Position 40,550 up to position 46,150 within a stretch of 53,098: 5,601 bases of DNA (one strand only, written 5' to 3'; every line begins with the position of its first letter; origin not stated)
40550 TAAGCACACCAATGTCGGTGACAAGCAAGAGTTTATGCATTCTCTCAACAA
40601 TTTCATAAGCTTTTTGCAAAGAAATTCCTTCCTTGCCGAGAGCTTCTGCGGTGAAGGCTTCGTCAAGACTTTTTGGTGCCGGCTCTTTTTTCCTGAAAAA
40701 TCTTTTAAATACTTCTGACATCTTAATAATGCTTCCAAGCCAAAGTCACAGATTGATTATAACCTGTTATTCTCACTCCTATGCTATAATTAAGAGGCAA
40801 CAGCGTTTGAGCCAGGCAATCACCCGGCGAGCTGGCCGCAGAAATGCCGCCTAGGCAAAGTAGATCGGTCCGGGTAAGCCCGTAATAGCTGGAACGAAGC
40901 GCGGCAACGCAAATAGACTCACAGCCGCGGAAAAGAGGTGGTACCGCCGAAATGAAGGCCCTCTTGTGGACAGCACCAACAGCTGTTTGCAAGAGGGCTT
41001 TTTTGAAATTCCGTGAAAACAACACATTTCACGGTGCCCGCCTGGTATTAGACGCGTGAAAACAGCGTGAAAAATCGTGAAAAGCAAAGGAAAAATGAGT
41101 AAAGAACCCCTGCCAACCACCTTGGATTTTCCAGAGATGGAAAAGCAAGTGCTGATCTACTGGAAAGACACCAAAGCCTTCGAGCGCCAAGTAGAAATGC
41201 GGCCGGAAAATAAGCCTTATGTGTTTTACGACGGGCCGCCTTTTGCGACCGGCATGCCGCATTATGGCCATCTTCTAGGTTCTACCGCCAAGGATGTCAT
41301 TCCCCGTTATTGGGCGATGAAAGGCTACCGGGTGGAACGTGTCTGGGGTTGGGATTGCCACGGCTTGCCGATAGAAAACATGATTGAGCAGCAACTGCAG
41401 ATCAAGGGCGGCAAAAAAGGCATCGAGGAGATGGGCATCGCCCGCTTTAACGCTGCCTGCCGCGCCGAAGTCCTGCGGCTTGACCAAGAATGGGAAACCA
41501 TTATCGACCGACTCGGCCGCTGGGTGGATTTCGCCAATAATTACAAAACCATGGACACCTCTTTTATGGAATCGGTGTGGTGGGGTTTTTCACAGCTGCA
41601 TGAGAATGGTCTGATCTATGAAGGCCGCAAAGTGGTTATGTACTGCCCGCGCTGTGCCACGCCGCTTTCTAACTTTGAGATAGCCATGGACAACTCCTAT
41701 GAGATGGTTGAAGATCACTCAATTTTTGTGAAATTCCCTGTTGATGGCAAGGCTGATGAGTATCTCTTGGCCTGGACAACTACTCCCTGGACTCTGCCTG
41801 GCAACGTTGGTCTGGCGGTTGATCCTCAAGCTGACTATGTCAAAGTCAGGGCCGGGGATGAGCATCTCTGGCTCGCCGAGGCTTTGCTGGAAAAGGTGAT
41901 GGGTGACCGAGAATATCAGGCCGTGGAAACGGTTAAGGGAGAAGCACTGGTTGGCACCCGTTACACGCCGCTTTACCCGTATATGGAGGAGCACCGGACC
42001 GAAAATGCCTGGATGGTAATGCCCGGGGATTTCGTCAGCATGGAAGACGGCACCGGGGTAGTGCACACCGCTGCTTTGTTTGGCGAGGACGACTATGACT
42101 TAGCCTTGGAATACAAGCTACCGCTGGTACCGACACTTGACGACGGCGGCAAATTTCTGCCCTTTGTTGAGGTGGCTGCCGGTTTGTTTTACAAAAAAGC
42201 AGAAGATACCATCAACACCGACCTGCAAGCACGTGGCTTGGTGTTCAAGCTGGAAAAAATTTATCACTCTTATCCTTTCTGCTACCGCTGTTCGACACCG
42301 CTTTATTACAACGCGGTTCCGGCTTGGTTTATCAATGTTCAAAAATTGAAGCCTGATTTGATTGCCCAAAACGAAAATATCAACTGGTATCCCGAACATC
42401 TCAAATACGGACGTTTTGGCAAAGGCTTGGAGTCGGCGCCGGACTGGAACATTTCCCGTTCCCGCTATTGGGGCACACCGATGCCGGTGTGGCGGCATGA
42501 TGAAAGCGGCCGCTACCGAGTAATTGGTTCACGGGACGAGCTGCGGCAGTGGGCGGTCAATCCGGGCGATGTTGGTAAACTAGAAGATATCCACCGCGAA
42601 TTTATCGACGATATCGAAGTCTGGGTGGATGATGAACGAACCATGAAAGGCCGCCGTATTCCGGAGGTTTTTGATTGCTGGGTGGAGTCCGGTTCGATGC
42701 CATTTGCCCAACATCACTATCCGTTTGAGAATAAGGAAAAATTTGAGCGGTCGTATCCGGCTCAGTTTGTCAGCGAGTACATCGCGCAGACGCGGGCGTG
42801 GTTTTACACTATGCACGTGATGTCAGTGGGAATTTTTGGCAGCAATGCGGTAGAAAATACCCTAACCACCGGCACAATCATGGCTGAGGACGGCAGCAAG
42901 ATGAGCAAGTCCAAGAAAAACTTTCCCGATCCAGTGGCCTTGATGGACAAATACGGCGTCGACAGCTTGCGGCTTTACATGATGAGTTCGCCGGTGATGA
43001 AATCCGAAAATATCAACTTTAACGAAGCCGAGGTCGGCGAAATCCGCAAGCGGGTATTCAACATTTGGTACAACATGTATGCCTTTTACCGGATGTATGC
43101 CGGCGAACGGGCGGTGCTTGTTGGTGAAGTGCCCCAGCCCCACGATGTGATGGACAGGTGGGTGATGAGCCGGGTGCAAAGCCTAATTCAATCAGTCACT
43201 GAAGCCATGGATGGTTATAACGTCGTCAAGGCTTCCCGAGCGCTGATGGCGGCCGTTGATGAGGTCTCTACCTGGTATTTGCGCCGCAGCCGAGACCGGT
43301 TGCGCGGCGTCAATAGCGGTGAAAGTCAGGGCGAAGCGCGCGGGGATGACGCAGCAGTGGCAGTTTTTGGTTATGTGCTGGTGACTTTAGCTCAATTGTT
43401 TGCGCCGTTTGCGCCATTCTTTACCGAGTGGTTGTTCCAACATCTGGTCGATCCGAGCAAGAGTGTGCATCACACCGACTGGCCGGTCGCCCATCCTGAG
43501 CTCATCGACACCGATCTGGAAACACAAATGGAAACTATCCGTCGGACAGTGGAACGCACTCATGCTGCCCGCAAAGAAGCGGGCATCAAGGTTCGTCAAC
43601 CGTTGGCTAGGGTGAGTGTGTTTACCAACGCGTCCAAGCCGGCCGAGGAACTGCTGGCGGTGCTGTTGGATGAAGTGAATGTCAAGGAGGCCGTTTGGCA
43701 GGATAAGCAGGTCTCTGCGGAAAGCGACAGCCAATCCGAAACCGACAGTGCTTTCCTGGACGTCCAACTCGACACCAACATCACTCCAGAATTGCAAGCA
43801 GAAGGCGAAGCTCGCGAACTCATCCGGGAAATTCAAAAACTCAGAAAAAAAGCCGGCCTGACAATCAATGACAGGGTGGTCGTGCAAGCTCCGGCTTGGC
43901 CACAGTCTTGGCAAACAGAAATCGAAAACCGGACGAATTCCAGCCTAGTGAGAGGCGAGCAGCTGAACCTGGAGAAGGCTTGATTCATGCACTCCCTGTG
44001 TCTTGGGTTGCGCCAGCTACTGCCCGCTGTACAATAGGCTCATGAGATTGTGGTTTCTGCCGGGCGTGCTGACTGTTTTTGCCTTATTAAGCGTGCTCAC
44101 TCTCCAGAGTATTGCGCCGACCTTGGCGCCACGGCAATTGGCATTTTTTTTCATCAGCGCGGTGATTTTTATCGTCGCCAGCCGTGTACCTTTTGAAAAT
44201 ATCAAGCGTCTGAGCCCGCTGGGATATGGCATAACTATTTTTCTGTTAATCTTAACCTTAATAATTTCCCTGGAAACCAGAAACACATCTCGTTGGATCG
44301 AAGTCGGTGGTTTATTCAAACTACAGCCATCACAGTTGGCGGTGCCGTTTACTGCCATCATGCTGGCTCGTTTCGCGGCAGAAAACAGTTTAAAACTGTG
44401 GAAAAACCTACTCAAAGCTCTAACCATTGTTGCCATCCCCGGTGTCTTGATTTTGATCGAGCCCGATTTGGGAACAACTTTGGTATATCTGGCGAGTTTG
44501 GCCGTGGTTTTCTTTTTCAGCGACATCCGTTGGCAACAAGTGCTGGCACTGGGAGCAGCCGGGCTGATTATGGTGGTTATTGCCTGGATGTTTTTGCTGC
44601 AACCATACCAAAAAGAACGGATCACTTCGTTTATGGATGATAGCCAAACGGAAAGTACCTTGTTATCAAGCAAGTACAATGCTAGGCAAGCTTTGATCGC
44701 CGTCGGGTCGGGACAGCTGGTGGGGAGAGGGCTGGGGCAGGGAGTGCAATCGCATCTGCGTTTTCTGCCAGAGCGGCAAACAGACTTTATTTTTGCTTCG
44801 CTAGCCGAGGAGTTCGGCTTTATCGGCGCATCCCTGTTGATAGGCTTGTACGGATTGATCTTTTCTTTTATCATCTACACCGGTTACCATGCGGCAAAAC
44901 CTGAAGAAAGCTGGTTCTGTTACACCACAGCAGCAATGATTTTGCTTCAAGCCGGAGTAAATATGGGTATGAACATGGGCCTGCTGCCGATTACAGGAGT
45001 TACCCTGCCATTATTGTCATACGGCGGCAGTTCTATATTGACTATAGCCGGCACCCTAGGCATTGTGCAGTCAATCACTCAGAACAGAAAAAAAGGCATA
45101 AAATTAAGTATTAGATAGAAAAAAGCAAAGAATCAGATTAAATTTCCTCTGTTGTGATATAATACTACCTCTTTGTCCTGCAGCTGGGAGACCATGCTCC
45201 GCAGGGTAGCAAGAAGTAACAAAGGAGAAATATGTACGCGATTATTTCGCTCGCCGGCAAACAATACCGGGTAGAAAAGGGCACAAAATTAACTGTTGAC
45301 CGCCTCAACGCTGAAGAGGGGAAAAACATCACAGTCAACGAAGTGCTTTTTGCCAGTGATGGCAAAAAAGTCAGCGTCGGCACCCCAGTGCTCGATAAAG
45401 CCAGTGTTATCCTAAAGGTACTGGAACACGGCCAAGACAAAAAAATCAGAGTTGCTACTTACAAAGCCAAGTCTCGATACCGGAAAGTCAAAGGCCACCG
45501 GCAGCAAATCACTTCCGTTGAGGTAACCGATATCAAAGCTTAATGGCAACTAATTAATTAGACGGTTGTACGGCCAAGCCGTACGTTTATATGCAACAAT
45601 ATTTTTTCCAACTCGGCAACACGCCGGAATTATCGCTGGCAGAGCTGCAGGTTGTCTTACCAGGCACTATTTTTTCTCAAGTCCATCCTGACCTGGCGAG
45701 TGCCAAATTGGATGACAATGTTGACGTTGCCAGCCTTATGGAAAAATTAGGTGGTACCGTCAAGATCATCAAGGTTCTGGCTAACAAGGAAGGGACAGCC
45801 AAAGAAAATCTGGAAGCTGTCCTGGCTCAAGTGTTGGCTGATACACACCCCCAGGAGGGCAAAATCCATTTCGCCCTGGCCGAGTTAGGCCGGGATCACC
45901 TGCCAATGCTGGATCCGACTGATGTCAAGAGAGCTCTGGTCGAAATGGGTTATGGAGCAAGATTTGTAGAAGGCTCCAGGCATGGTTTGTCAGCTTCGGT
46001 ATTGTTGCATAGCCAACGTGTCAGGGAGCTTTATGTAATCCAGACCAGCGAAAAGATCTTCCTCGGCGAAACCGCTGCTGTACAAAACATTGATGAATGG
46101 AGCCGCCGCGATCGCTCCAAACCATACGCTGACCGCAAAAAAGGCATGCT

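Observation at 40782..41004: Complete T-box riboswitch in front of ileS, with a non-canonical Stem I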

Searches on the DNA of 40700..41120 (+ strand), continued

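Call 60: search_with_rna_model(model_id=R1, sources=[L081, L082, L083, L084, L085, L086, L087, L088, L089, L090, L091, L092, L093, L094, L095, L096, L097, L098, L099, L100, L101, L102, L103, L104, L105, L106, L107, L108, L109, L110, L111, L112, L113, L114, L115, L116, L117, L118, L119, L120, L121, L122, L123, L124, L125, L126, L127, L128, L129, L130, L131, L132, L133, L134, L135, L136, L137, L138, L139, L140, L141, L142, L143, L144, L145, L146, L147, L148, L149, L150, L151, L152, L153, L154, L155, L156, L157, L158, L159, L160], max_evalue=0.001, make_alignment=true)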
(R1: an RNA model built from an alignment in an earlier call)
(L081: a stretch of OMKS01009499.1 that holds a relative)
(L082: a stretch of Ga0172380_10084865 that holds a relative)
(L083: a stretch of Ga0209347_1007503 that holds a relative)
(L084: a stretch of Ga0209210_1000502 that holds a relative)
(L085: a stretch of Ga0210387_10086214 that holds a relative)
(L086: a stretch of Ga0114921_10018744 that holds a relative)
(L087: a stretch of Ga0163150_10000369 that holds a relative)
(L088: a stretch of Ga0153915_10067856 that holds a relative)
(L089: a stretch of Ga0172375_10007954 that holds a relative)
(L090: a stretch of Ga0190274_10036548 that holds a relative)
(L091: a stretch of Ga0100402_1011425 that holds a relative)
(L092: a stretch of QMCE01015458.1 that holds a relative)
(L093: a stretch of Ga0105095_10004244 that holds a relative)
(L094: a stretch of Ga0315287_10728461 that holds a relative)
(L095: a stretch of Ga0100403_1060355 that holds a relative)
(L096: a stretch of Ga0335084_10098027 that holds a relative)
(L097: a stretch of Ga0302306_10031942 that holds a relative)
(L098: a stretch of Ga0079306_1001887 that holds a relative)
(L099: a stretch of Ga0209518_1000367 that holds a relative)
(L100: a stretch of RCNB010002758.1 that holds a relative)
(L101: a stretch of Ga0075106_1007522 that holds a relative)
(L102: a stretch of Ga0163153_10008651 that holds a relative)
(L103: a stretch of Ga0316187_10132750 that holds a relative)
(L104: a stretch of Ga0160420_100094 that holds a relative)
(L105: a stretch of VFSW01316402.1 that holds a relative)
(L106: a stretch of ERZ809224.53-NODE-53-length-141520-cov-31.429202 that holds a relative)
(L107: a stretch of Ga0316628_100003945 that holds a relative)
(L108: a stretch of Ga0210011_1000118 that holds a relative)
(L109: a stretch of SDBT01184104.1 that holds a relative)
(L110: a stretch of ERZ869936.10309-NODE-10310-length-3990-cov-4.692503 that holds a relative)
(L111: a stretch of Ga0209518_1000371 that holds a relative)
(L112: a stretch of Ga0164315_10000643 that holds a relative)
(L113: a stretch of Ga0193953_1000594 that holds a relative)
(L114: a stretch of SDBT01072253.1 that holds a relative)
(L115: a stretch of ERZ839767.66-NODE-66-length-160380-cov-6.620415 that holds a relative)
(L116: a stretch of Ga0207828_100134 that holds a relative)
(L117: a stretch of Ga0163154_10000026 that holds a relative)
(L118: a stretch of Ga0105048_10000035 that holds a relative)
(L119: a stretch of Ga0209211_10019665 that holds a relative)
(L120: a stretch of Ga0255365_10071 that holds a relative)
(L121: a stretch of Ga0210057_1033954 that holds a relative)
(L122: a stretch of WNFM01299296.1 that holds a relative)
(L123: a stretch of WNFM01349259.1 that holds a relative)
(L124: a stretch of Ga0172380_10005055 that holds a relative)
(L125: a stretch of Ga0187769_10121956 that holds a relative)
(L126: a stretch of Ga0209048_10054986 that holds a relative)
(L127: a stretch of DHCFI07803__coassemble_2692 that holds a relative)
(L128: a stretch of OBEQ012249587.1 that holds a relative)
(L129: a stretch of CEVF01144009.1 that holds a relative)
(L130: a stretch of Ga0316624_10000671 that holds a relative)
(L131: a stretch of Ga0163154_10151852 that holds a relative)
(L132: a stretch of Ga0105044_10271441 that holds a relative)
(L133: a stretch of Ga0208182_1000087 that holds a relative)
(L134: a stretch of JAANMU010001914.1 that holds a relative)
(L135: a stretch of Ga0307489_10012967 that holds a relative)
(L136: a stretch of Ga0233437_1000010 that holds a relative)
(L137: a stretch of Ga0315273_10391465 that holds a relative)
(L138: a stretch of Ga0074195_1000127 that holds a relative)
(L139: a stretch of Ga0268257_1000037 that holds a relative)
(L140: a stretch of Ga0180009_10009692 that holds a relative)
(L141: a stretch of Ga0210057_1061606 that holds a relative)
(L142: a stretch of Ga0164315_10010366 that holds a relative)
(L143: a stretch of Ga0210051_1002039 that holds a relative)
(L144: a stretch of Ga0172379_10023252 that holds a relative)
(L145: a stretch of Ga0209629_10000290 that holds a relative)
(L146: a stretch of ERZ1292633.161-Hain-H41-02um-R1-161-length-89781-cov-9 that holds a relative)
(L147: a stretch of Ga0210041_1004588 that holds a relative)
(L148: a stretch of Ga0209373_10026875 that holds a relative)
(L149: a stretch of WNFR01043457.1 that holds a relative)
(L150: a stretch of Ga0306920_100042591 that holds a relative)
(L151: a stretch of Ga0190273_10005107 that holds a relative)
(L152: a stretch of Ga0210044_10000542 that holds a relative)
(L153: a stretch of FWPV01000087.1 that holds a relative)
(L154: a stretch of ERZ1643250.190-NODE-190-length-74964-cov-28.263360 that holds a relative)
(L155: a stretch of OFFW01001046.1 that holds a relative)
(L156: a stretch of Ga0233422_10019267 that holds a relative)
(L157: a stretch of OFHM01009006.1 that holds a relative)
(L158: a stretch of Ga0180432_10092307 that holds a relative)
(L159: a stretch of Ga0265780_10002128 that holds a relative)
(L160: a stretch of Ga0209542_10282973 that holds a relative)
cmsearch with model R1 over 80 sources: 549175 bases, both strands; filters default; matches with E-value up to 0.001: 36.
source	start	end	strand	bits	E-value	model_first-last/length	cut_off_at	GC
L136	7364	7469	+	84.6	3.7e-22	1-108/108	no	0.39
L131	325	441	-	78.9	1.7e-20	1-108/108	no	0.43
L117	9196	9314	+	78.1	2.8e-20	1-108/108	no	0.5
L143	994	1099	-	77.2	5.3e-20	1-108/108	no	0.41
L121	3594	3707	-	72.1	1.6e-18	1-108/108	no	0.43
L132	472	591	-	70.4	5e-18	1-108/108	no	0.47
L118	1137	1259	+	68.9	1.4e-17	1-108/108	no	0.41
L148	552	664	-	68.4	1.9e-17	1-108/108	no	0.51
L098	8018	8113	-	68.3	2e-17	1-108/108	no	0.49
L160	320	423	-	67.2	4.4e-17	1-108/108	no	0.51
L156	494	596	-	66.2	8.6e-17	1-108/108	no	0.41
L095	965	1090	+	63.2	6.4e-16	1-108/108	no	0.34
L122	1809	1906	+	61.9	1.6e-15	1-108/108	no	0.35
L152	1354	1454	+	61.7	1.8e-15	1-108/108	no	0.47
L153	1947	2048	+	56.1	7.6e-14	1-108/108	no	0.45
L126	998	1112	+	52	1.2e-12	1-108/108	no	0.49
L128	3949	4040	+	51.4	1.8e-12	1-108/108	no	0.45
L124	8135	8270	-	48.2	1.5e-11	1-108/108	no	0.49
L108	4750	4841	+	47.8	1.9e-11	1-108/108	no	0.48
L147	5392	5483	+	47.8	1.9e-11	1-108/108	no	0.48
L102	9127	9240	-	42.1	9.1e-10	1-108/108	no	0.56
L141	1171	1261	-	35.6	7.2e-08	1-108/108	no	0.52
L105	328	432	+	35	1.1e-07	1-108/108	no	0.4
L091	48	141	+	34.2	1.9e-07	1-108/108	no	0.43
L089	5770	5865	-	32.1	7.5e-07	1-108/108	no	0.44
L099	828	921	+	31.6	1.1e-06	1-108/108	no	0.45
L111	6400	6493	+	31.6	1.1e-06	1-108/108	no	0.45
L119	191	284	+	31.6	1.1e-06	1-108/108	no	0.45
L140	2887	3019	-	30.6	2.1e-06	1-108/108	no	0.49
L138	3925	4028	+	29.6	4.2e-06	1-108/108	no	0.38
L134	5812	5895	-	27.4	1.8e-05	1-108/108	no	0.58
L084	11027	11147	+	26.8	2.6e-05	1-108/108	no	0.47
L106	4098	4207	+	26.6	3.1e-05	1-108/108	no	0.61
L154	1519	1628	+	25.3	7.2e-05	1-108/108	no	0.62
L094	829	942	-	22.9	0.00038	1-108/108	no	0.5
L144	923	1001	+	22.2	0.00057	1-108/108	no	0.46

Alignment A3: 36 matches aligned to the model, 209 columns, each read 5' to 3' on its own strand. Consensus structure (alignment columns), stored with it:
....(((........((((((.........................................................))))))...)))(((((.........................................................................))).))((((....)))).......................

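Call 69: search_with_rna_model(model_id=R1, sources=[window, L001, L023, L041, L031, L037, L040, L010, L035, L011, L014, L021, L007, L053, L008, L020, L012, L019, L025, L024, L077, L051, L034, L052, L042], max_evalue=0.00001, make_alignment=true)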
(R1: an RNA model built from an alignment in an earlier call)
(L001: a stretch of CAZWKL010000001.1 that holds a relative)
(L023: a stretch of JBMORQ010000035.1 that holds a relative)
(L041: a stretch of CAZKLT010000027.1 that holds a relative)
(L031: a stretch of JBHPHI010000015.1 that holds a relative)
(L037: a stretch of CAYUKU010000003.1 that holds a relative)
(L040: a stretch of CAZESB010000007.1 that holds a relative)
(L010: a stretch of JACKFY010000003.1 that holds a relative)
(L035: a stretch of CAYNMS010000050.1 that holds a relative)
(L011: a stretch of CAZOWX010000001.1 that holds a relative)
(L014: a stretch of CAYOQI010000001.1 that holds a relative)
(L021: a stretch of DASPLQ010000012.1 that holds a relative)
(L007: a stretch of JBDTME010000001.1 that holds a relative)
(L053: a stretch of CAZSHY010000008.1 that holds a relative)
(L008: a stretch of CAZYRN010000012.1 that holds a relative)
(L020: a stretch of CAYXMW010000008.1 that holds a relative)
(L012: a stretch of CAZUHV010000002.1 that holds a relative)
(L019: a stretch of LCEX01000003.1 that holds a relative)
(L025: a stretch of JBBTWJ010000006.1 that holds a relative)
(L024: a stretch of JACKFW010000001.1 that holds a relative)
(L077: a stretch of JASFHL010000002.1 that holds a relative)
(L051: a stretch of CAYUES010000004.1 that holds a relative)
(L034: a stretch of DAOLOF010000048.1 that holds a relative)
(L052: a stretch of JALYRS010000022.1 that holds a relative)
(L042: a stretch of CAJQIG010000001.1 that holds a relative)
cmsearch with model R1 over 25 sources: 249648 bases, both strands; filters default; matches with E-value up to 0.00001: 25.
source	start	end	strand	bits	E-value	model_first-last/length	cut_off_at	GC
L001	2805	2909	+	95.8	9.2e-26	1-108/108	no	0.47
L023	2644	2750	+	91.3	1.8e-24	1-108/108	no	0.43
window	40798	40905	+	90.4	3.4e-24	1-108/108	no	0.61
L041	1159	1262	+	89.9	4.8e-24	1-108/108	no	0.53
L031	584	688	+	88.5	1.2e-23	1-108/108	no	0.44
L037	2696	2799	+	88.2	1.5e-23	1-108/108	no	0.56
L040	2768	2873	+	87.9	1.8e-23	1-108/108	no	0.48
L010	2758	2865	+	87.7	2e-23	1-108/108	no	0.48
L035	533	646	+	87.6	2.2e-23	1-108/108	no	0.51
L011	2638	2747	+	87.3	2.7e-23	1-108/108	no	0.49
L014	2658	2762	+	83.4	3.7e-22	1-108/108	no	0.46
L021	2718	2824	+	80.1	3.4e-21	1-108/108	no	0.47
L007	2760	2871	+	79.9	3.8e-21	1-108/108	no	0.44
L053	2723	2847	+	78.9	7.7e-21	1-108/108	no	0.5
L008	2764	2892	+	78.8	8.3e-21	1-108/108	no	0.44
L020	2810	2914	+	72.5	5.7e-19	1-108/108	no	0.44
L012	2670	2794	+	64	1.7e-16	1-108/108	no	0.38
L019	2526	2661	+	63.1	3.1e-16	1-108/108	no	0.43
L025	2769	2902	+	58.8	5.5e-15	1-108/108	no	0.49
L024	2641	2795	+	53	2.8e-13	1-108/108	no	0.35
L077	2697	2824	+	50.2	1.8e-12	1-108/108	no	0.35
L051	2613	2750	+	48.4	6.1e-12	1-108/108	no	0.46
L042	2773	2882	+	47.7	9.7e-12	1-108/108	no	0.37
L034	415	538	+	44.9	6.2e-11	1-108/108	no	0.4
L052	2764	2862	+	42.7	2.7e-10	1-108/108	no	0.47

Alignment A4: 25 matches aligned to the model, 189 columns, each read 5' to 3' on its own strand. Consensus structure (alignment columns), stored with it:
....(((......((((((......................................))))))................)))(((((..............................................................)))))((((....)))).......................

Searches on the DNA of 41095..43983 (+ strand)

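Call 42: search_rna_families(sources=[L001, L002, L003, L007, L008, L010, L011, L012, L014, L019, L037, L040, L053, L055, L063, L079], threshold=gathering)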
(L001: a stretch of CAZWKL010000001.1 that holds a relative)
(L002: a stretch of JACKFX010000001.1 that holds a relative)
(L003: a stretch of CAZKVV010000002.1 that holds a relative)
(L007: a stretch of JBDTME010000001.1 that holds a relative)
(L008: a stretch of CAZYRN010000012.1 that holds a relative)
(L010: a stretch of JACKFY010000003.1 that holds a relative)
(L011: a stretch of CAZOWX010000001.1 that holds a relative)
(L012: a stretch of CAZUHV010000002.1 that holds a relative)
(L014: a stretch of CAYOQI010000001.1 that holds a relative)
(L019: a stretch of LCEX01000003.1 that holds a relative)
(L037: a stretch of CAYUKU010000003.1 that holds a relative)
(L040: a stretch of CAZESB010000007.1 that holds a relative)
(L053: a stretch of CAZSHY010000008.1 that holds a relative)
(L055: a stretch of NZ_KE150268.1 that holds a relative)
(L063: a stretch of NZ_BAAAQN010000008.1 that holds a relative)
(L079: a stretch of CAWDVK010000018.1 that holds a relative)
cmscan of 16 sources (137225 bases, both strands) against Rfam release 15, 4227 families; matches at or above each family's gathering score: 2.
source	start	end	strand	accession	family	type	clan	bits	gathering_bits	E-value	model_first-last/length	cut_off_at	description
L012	1800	1870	+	RF00005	tRNA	Gene; tRNA;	CL00001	67.7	29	2.8e-12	1-71/71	no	tRNA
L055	2575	2647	+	RF00005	tRNA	Gene; tRNA;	CL00001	61.5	29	1.5e-10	1-71/71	no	tRNA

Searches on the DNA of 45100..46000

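Call 57: search_rna_families(source=window, start=45100, end=46000, threshold=evalue, max_evalue=10, show_alignments=2)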
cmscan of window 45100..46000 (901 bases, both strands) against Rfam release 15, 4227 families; matches with E-value up to 10: 3.
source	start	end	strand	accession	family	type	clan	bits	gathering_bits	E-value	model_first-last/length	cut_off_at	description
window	45444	45542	-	RF01572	DdR4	Gene; snRNA; snoRNA; CD-box;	-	17.8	70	7.9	1-106/106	no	Dictyostelium snoRNA DdR4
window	45794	45867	-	RF00519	suhB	Gene; sRNA;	CL00108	14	41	5.7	1-77/77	no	Makes More Granules Regulator RNA (mmgR)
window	45751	45773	-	RF01127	sR42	Gene; snRNA; snoRNA; CD-box;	-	11.8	38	5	1-63/63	no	Small nucleolar RNA sR42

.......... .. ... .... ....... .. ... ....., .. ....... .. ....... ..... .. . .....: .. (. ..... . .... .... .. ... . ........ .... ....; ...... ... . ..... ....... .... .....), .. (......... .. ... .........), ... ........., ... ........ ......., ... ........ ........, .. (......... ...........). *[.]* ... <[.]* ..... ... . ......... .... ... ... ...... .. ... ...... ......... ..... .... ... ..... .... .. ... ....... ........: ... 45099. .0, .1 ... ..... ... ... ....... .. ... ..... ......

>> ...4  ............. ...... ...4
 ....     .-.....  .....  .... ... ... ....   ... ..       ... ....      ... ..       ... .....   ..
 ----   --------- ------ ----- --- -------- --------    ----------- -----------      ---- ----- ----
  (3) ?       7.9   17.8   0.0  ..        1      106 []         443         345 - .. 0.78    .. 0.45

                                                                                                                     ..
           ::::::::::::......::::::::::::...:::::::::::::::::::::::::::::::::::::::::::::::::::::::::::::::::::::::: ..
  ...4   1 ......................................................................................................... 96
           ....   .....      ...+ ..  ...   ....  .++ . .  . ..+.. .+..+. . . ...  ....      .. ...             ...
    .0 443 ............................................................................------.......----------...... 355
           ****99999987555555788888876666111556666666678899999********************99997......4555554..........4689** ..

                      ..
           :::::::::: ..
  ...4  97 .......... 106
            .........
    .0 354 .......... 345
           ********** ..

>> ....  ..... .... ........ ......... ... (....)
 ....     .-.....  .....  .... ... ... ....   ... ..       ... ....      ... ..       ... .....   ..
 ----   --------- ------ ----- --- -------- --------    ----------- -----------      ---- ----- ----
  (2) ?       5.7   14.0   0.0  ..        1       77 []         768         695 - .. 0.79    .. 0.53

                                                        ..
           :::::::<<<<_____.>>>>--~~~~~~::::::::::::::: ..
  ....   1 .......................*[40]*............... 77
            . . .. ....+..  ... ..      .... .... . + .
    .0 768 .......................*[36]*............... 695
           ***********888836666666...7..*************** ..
